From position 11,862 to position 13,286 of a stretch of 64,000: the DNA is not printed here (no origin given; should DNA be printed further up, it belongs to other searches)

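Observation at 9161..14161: Six-gene operon resembling a lipid-carrier sugar epimerisation/modification pathway (GT2-TM, FAD oxidoreductase, SDR, TIM-barrel isomerase, SMR/ArnE-like, second GT2)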

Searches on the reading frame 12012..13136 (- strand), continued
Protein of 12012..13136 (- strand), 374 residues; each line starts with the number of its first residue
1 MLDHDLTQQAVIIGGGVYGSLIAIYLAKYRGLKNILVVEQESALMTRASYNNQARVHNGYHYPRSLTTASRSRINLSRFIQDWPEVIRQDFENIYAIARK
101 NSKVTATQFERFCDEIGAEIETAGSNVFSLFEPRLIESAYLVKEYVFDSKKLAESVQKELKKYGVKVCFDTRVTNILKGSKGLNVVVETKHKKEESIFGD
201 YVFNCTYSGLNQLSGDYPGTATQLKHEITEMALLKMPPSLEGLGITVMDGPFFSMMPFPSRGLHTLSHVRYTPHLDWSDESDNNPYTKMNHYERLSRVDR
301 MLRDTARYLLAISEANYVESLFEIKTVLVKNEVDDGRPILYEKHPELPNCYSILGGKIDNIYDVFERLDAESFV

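Call 73: fold_search(model_id=the predicted structure, library=pdb)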
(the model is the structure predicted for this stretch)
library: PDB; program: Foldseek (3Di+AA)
matches with E <= 10: 1490; with E <= 0.001: 527
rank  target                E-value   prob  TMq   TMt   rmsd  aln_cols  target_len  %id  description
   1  2qcu_B                1.3e-14  1.00  0.59  0.47   6.8       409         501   14  Crystal structure of Glycerol-3-phosphate Dehydrogenase from Escherichia coli (released 2008-04-15)
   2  2r45_A                7.5e-14  1.00  0.56  0.45   7.9       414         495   14  Crystal structure of Escherichia coli Glycerol-3-phosphate Dehydrogenase in complex with 2-phospho-d-glyceric acid (released 2008-04-15)
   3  2qcu_A                9.6e-14  1.00  0.57  0.45   7.9       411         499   13  Crystal structure of Glycerol-3-phosphate Dehydrogenase from Escherichia coli (released 2008-04-15)
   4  2r4e_A                1.6e-13  1.00  0.58  0.47   6.9       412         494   15  Crystal structure of Escherichia coli Glycerol-3-phosphate Dehydrogenase in complex with DHAP (released 2008-04-29)
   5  2rgh                  2.2e-13  1.00  0.56  0.41   8.2       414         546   14  Structure of Alpha-Glycerophosphate Oxidase from Streptococcus sp.: A Template for the Mitochondrial Alpha-Glycerophosph (released 2008-01-15)
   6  2rgo_A                2.5e-13  1.00  0.59  0.42   7.4       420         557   14  Structure of Alpha-Glycerophosphate Oxidase from Streptococcus sp.: A Template for the Mitochondrial Alpha-Glycerophos (released 2008-01-15)
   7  2r4j_B                2.5e-13  1.00  0.58  0.46   7.1       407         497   14  Crystal structure of Escherichia coli SeMet substituted Glycerol-3-phosphate Dehydrogenase in complex with DHAP (released 2008-06-03)
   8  9a53_A                6.4e-13  1.00  0.60  0.43   7.0       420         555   14  Integrative model of GLPD-ATPF by crosslinking MS and deep learning (released 2024-09-18)
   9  4ysh_B                1.3e-12  1.00  0.53  0.54   7.9       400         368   15  Crystal structure of glycine oxidase from Geobacillus kaustophilus (released 2016-03-23)
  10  2rgo_B                2.5e-12  1.00  0.59  0.44   7.4       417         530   15  Structure of Alpha-Glycerophosphate Oxidase from Streptococcus sp.: A Template for the Mitochondrial Alpha-Glycerophos (released 2008-01-15)
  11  1y56_B                3.8e-12  1.00  0.48  0.48   8.6       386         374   16  Crystal structure of L-proline dehydrogenase from P.horikoshii (released 2005-07-26)
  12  4pab_A                8.7e-12  1.00  0.46  0.25   9.5       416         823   14  Crystal structure of the precursor form of rat DMGDH complexed with tetrahydrofolate (released 2014-06-18)
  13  4pab_B                8.7e-12  1.00  0.46  0.25   9.4       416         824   13  Crystal structure of the precursor form of rat DMGDH complexed with tetrahydrofolate (released 2014-06-18)
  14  5fjm_A                1.1e-11  1.00  0.48  0.42   9.3       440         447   12  Structure of L-Amino acid deaminase from Proteus myxofaciens (released 2016-04-06)
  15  7fgp_A                1.2e-11  1.00  0.49  0.48   8.2       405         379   14  Crystal structure of Aureimonas altamirenisis flavin-containing opine dehydrogenase (FAD-bound form) (released 2022-08-31)
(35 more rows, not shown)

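Call 85: find_related_loci(query=A2, collection=viral_contigs, flank=10000)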
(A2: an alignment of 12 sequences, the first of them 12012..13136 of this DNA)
Query A2 (374 aa) in viral_contigs; peptide patterns used: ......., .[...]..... (x = any residue, [..] = any of these).
148 stretches matched a pattern; 13 encode a relative of the query (tblastn E <= 1e-3); 13 distinct loci.
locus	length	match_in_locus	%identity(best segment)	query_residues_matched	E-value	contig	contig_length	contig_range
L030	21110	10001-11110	66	6-374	3e-171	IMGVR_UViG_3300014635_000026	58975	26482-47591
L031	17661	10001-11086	50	10-373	3e-115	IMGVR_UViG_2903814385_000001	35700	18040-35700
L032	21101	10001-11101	36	7-364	2e-64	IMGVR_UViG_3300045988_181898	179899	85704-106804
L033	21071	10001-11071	36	11-364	3e-64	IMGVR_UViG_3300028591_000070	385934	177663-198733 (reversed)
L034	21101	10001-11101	36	7-364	3e-64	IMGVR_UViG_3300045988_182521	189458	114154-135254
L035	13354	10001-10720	28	11-271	1e-25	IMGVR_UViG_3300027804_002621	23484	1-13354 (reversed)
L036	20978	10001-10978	26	11-366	3e-21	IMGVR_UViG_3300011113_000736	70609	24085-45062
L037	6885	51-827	29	8-286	1e-17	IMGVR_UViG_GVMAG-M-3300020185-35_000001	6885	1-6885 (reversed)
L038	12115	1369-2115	25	8-274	9e-18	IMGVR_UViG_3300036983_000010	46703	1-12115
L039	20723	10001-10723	27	6-271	1e-17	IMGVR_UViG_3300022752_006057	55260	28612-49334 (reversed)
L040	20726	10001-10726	26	9-273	3e-17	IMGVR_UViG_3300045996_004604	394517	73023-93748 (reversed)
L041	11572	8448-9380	22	8-371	5e-16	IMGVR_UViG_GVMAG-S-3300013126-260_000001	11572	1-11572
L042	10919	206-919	25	13-271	2e-14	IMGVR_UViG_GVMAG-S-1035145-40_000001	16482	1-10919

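Call 87: search_protein_representatives(alignment_id=A9)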
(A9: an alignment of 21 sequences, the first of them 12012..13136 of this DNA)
Query: 21 sequences, 375 profile positions. Proteins with E-value up to 0.001 (for the whole library): 2608; up to 1e-10: 1812; up to 1e-30: 649. The best 150 are listed.
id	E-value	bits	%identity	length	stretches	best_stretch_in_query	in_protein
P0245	1.1e-153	528.3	-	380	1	7-374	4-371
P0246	1.2e-145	501.8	-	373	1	9-371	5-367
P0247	1.4e-126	439.0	-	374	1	7-374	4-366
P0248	2.0e-125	435.2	-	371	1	10-374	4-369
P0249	2.3e-125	435.0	-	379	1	8-370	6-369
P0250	3.5e-124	431.1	-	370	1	8-371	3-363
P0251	2.7e-123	428.2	-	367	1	8-370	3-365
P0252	1.1e-120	419.6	-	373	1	9-370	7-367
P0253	6.0e-120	417.2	-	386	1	7-374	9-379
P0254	3.1e-119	414.9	-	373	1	9-371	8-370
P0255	5.0e-117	407.6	-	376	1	12-371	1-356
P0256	1.9e-116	405.7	-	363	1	9-373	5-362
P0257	1.3e-115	402.9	-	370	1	8-370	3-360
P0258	1.4e-115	402.9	-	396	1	4-369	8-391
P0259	1.6e-114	399.3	-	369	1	10-371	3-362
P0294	7.7e-102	357.6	-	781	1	5-371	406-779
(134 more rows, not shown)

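Call 91: search_protein_families(library=pfam, proteins=[L013:14628-15032:-, L016:6856-7266:+, L012:16209-16625:-, P0294, L018:7185-8624:+, L028:11383-12966:+, L021:6000-7979:+, L021:10121-11791:+, L035:8272-8988:-, L037:3930-4685:+], max_evalue=0.01)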
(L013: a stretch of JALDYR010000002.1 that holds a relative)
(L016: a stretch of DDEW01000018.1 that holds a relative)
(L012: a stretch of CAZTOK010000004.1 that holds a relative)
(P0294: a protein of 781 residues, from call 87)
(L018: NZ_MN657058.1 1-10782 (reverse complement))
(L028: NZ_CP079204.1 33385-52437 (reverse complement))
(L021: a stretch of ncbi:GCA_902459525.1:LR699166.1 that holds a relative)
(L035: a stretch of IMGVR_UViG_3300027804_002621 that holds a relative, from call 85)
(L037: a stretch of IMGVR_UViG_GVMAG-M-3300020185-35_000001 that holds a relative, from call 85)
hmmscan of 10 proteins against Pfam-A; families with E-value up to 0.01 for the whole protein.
L013:14628-15032:- (134 aa): 1 family
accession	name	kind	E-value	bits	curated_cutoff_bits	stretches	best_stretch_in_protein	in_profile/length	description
PF04138.20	GtrA_DPMS_TM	-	1.7e-18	67.4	26.1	1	17-130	1-114/117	GtrA/DPMS, transmembrane domain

L016:6856-7266:+ (136 aa): 1 family
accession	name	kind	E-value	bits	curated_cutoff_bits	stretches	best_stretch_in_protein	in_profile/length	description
PF04138.20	GtrA_DPMS_TM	-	1.5e-20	74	26.1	1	12-126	1-117/117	GtrA/DPMS, transmembrane domain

L012:16209-16625:- (138 aa): 1 family
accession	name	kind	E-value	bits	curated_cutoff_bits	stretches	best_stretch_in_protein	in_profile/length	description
PF04138.20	GtrA_DPMS_TM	-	7.5e-19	68.5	26.1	1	21-134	1-114/117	GtrA/DPMS, transmembrane domain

P0294 (781 aa): 8 families
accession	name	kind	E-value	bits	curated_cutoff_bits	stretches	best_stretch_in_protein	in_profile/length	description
PF01266.30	DAO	-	1.9e-15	57.7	27.9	1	410-751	1-322/353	FAD dependent oxidoreductase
PF01408.29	GFO_IDH_MocA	-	6.6e-14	53.1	24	1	37-104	50-119/120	Oxidoreductase family, NAD-binding Rossmann fold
PF13450.12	NAD_binding_8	-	7e-07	29.9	21.9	1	413-482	1-68/68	NAD(P)-binding Rossmann-like domain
PF07992.20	Pyr_redox_2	-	8e-06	25.9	26.1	1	409-447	1-39/291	Pyridine nucleotide-disulphide oxidoreductase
PF12831.13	FAD_oxidored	-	0.00017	21.5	27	1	532-609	62-147/416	FAD dependent oxidoreductase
PF00070.33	Pyr_redox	-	0.00074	20.4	22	0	412-444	3-35/82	Pyridine nucleotide-disulphide oxidoreductase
PF03435.24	Sacchrp_dh_NADP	-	0.001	19.9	25.1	0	9-34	2-29/129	Saccharopine dehydrogenase NADP binding domain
PF02254.24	TrkA_N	-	0.0029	18.3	23.8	0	412-448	2-38/116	TrkA-N domain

L018:7185-8624:+ (479 aa): 0 families

L028:11383-12966:+ (527 aa): 0 families

L021:6000-7979:+ (659 aa): 1 family
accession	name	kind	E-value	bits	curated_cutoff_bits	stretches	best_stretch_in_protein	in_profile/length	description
PF22865.1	MgtS-like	-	0.0089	16.3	27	0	481-501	8-27/31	Small protein MgtS-like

L021:10121-11791:+ (556 aa): 0 families

L035:8272-8988:- (238 aa): 1 family
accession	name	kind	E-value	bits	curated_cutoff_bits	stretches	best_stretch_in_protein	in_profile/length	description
PF00535.33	Glycos_transf_2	-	3.5e-05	24.3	23.3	1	4-93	1-93/168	Glycosyl transferase family 2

L037:3930-4685:+ (251 aa): 1 family
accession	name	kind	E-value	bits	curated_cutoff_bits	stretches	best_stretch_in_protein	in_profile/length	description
PF13704.12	Glyco_tranf_2_4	-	6.2e-07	30.3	27.5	1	14-106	1-96/98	Glycosyl transferase family 2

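Call 94: search_solved_structures(query=A10, max_evalue=10)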
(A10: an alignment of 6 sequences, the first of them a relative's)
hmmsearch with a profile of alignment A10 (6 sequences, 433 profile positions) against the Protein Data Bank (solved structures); distinct sequences matched with E-value up to 10: 0.

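Call 101: search_protein_families(library=ncbifam, proteins=[L005:14021-14905:+, L008:7818-8753:+, L016:18533-19576:+, L007:6063-7526:+], max_evalue=1e-10)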
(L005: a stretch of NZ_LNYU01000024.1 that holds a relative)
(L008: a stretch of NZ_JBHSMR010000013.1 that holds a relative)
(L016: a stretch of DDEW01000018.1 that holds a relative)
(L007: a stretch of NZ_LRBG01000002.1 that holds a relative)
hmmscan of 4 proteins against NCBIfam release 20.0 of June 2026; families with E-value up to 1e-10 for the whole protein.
L005:14021-14905:+ (294 aa): 15 families
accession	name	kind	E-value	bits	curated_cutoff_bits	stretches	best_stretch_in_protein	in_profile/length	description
TIGR01099.1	galU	equivalog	3.5e-109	364.4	326.8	1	8-270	1-261/261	UTP--glucose-1-phosphate uridylyltransferase GalU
NF009928.0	PRK13389.1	equivalog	1e-78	264.5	548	1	5-293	5-298/302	UTP--glucose-1-phosphate uridylyltransferase GalU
NF007516.0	PRK10122.1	equivalog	5.3e-67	226.1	534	1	9-287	4-289/297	UTP--glucose-1-phosphate uridylyltransferase GalF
TIGR01105.1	galF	equivalog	7.3e-63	212.5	659.2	1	9-287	4-289/297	GalU regulator GalF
TIGR03992.1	Arch_glmU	subfamily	1.2e-36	126.4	292.1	2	92-272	62-225/393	bifunctional sugar-1-phosphate nucleotidylyltransferase/acetyltransferase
TIGR01208.1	rmlA_long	equivalog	5.1e-35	121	320.25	1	86-274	56-234/353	glucose-1-phosphate thymidylyltransferase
NF041313.1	UDPGP_AglF_Halo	equivalog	8.9e-30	103.9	400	1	101-264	70-224/234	UTP--glucose-1-phosphate uridylyltransferase AglF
NF041173.1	Sug_nt_acttase_Thmprot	equivalog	7.5e-20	71.2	600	1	10-272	2-225/405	bifunctional sugar-1-phosphate nucleotidylyltransferase/acetyltransferase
TIGR01207.1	rmlA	equivalog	9.4e-17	61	360.65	0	15-65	6-56/286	glucose-1-phosphate thymidylyltransferase RfbA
NF012024.0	PRK15480.1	equivalog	2.6e-14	53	588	0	8-61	3-56/292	glucose-1-phosphate thymidylyltransferase RfbA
NF010935.0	PRK14355.1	equivalog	2.2e-13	49.7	718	0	11-79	6-71/459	bifunctional UDP-N-acetylglucosamine diphosphorylase/glucosamine-1-phosphate N-acetyltransferase GlmU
TIGR01173.1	glmU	equivalog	6.8e-12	44.9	366.85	0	15-248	7-208/452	bifunctional UDP-N-acetylglucosamine diphosphorylase/glucosamine-1-phosphate N-acetyltransferase GlmU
TIGR02091.1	glgC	equivalog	1.3e-11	44.2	424.9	1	17-277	9-262/364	glucose-1-phosphate adenylyltransferase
NF052502.1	man1P_GTase_Rv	exception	3e-11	42.8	440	0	10-83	2-75/352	mannose-1-phosphate guanylyltransferase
NF045761.1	NAMPUrTaseMurU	equivalog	8.7e-11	42.1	250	0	10-83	2-75/226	N-acetylmuramate alpha-1-phosphate uridylyltransferase MurU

L008:7818-8753:+ (311 aa): 12 families
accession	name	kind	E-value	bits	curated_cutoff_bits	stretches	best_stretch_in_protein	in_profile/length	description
TIGR01099.1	galU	equivalog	3.8e-112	374.1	326.8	1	19-280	1-261/261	UTP--glucose-1-phosphate uridylyltransferase GalU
NF009928.0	PRK13389.1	equivalog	2.7e-93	312.4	548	1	16-305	5-300/302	UTP--glucose-1-phosphate uridylyltransferase GalU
NF007516.0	PRK10122.1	equivalog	2.1e-73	247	534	1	21-303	5-295/297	UTP--glucose-1-phosphate uridylyltransferase GalF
TIGR01105.1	galF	equivalog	7.1e-67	225.7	659.2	1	21-300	5-292/297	GalU regulator GalF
TIGR01208.1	rmlA_long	equivalog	8.7e-38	130.1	320.25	2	98-281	57-231/353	glucose-1-phosphate thymidylyltransferase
TIGR03992.1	Arch_glmU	subfamily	1.7e-34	119.3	292.1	2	100-281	59-224/393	bifunctional sugar-1-phosphate nucleotidylyltransferase/acetyltransferase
NF041313.1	UDPGP_AglF_Halo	equivalog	6.5e-32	110.8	400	2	114-273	72-223/234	UTP--glucose-1-phosphate uridylyltransferase AglF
TIGR01207.1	rmlA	equivalog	1.3e-21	77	360.65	1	113-262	72-211/286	glucose-1-phosphate thymidylyltransferase RfbA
NF041173.1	Sug_nt_acttase_Thmprot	equivalog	6.8e-19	68.1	600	1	21-273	2-216/405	bifunctional sugar-1-phosphate nucleotidylyltransferase/acetyltransferase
NF012024.0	PRK15480.1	equivalog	1.2e-18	67.3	588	0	116-263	79-216/292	glucose-1-phosphate thymidylyltransferase RfbA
NF045761.1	NAMPUrTaseMurU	equivalog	4.1e-12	46.4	250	0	21-93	2-74/226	N-acetylmuramate alpha-1-phosphate uridylyltransferase MurU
NF052502.1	man1P_GTase_Rv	exception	6.7e-11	41.6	440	0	21-103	2-84/352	mannose-1-phosphate guanylyltransferase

L016:18533-19576:+ (347 aa): 2 families
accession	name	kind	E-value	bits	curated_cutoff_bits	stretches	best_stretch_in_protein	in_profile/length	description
TIGR01479.1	GMP_PMI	equivalog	3.5e-71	240.4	372.95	1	1-346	1-346/467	mannose-1-phosphate guanylyltransferase/mannose-6-phosphate isomerase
NF012004.0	PRK15460.1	equivalog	5.8e-51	173.6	859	1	3-338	8-348/478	mannose-1-phosphate guanyltransferase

L007:6063-7526:+ (487 aa): 2 families
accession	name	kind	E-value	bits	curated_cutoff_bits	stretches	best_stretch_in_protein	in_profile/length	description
TIGR01479.1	GMP_PMI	equivalog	1e-169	565.3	372.95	1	5-482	1-467/467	mannose-1-phosphate guanylyltransferase/mannose-6-phosphate isomerase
NF012004.0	PRK15460.1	equivalog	3.3e-138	461.3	859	1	3-482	4-477/478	mannose-1-phosphate guanyltransferase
